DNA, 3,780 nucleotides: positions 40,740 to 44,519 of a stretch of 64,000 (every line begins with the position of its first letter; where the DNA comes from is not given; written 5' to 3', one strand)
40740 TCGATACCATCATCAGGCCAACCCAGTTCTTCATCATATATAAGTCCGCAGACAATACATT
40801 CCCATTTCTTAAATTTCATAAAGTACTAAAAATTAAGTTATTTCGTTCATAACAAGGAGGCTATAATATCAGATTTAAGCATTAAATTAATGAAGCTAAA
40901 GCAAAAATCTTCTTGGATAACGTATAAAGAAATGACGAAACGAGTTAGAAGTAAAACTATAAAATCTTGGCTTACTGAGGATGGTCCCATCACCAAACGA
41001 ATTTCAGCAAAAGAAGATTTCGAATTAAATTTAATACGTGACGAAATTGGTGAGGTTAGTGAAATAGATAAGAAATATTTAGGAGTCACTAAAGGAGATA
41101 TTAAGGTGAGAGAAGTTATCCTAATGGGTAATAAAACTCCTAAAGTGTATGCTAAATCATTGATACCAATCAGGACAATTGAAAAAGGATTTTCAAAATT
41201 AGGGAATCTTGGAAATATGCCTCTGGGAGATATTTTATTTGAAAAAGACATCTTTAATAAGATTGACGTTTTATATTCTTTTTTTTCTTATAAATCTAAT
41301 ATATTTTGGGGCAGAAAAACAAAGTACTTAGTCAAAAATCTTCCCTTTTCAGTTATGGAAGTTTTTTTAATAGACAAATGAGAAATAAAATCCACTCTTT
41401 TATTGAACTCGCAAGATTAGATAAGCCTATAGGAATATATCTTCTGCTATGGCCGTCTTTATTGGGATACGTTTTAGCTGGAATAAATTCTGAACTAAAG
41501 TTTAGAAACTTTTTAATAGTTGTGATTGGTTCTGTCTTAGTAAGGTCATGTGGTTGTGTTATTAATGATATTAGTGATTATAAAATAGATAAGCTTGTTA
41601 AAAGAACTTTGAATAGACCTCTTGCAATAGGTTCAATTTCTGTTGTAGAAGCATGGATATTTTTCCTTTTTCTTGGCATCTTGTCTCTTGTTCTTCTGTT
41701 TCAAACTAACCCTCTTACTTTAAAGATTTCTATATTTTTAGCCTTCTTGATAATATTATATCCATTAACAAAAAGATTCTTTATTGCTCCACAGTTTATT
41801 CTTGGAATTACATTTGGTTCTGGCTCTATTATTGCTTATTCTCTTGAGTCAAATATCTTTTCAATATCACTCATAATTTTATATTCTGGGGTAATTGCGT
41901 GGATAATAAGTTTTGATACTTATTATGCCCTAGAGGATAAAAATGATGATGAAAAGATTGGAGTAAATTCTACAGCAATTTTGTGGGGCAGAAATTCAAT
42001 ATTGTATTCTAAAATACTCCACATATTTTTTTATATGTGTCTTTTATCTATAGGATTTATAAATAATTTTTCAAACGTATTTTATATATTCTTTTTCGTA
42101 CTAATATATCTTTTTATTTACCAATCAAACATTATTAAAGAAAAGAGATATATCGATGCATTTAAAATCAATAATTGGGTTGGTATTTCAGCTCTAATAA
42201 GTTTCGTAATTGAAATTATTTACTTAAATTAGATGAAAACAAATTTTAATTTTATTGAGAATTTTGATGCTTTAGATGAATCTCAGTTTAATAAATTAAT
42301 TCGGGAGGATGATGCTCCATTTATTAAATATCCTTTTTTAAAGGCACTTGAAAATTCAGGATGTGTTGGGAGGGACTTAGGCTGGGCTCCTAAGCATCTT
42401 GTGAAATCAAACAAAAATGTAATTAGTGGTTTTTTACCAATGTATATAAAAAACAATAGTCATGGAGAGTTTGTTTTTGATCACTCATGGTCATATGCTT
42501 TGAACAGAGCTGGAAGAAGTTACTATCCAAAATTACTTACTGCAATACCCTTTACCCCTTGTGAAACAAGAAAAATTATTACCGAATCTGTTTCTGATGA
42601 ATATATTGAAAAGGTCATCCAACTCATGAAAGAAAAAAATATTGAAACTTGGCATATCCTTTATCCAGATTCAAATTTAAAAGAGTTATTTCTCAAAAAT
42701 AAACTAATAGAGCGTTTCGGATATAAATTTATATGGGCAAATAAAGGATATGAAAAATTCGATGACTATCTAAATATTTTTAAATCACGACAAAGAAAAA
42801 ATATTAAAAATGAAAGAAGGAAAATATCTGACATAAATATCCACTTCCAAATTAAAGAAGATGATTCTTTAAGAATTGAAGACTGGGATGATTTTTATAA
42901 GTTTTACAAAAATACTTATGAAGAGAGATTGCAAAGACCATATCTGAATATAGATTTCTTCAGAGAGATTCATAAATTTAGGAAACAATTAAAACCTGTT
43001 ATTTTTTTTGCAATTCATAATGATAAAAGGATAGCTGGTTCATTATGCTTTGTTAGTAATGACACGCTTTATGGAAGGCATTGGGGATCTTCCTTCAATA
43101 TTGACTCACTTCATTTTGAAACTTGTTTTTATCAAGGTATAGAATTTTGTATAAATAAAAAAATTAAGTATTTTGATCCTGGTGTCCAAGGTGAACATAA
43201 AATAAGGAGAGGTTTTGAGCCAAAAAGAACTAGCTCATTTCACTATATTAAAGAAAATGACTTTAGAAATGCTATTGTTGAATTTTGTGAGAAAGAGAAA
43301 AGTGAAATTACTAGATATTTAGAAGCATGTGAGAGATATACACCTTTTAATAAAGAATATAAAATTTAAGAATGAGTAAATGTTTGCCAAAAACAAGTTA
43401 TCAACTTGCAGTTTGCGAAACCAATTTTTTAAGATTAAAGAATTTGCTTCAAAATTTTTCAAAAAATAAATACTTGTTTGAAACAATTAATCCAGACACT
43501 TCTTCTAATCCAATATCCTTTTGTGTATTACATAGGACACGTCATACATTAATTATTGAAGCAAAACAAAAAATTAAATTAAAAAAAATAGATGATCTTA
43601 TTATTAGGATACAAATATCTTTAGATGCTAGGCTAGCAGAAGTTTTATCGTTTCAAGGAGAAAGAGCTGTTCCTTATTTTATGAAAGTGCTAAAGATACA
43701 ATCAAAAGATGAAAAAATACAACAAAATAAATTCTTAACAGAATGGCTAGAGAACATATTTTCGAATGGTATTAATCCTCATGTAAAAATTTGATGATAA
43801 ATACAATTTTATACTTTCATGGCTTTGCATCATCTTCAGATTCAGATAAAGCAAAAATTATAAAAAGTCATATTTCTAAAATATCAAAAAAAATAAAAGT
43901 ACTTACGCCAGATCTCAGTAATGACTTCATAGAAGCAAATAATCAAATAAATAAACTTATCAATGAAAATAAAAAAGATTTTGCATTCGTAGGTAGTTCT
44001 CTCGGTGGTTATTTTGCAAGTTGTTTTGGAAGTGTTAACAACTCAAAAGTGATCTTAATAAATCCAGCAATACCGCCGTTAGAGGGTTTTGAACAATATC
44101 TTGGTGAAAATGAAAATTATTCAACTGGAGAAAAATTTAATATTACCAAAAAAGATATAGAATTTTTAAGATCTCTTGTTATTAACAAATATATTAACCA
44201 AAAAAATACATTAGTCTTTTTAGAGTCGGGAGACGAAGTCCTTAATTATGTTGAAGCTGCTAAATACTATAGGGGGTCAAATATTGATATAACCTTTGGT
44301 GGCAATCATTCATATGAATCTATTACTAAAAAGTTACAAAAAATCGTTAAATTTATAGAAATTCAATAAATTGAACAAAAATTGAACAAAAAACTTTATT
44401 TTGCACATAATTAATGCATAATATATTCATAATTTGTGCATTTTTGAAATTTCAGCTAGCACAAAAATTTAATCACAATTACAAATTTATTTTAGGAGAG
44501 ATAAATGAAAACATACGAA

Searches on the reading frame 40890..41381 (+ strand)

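Call 54: search_protein_families(library=pfam, max_evalue=0.00001, proteins=[window:40890-41381:+])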
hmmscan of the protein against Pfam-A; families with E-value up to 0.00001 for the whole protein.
window:40890-41381:+ (163 aa): 1 family
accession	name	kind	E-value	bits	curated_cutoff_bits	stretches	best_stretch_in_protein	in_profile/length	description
PF04345.18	Chor_lyase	-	1.9e-19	70.4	23.6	1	5-160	3-158/168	Chorismate lyase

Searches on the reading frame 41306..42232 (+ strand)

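Call 54: search_protein_families(library=pfam, max_evalue=0.00001, proteins=[window:41306-42232:+])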
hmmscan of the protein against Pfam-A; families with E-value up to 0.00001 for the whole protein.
window:41306-42232:+ (308 aa): 1 family
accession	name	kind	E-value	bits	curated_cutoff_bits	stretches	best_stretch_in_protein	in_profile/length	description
PF01040.23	UbiA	-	3.9e-51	174.2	34.2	1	47-280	1-235/250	UbiA prenyltransferase family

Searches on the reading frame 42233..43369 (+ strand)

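Call 54: search_protein_families(library=pfam, max_evalue=0.00001, proteins=[window:42233-43369:+])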
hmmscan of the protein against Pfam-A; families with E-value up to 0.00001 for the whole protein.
window:42233-43369:+ (378 aa): 2 families
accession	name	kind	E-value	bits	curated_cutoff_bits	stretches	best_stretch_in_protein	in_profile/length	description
PF04339.18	FemAB_like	-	1.5e-123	413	27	1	13-374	4-369/369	Peptidogalycan biosysnthesis/recognition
PF13480.13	Acetyltransf_6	-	1.8e-09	38.3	22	1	185-319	1-137/143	Acetyltransferase (GNAT) domain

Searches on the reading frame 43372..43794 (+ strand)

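Call 54: search_protein_families(library=pfam, max_evalue=0.00001, proteins=[window:43372-43794:+])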
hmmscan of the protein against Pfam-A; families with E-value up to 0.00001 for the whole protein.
window:43372-43794:+ (140 aa): 1 family
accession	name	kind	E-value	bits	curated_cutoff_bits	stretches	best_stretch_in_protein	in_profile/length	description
PF06853.17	DUF1249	-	4e-12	46.6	25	1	45-133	23-114/116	Protein of unknown function (DUF1249)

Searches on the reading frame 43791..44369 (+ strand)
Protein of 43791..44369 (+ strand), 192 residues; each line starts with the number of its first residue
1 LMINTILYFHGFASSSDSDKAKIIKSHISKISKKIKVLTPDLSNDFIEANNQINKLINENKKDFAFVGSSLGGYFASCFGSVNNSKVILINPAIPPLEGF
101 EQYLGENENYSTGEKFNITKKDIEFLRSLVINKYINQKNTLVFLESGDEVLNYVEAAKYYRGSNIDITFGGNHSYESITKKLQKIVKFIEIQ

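Call 54: search_protein_families(library=pfam, max_evalue=0.00001, proteins=[window:43791-44369:+])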
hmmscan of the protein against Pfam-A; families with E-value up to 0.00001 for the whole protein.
window:43791-44369:+ (192 aa): 1 family
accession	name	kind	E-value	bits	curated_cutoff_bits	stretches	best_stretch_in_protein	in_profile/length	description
PF05728.18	UPF0227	-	1.3e-39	136.5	21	1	6-189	2-186/187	Uncharacterised protein family (UPF0227)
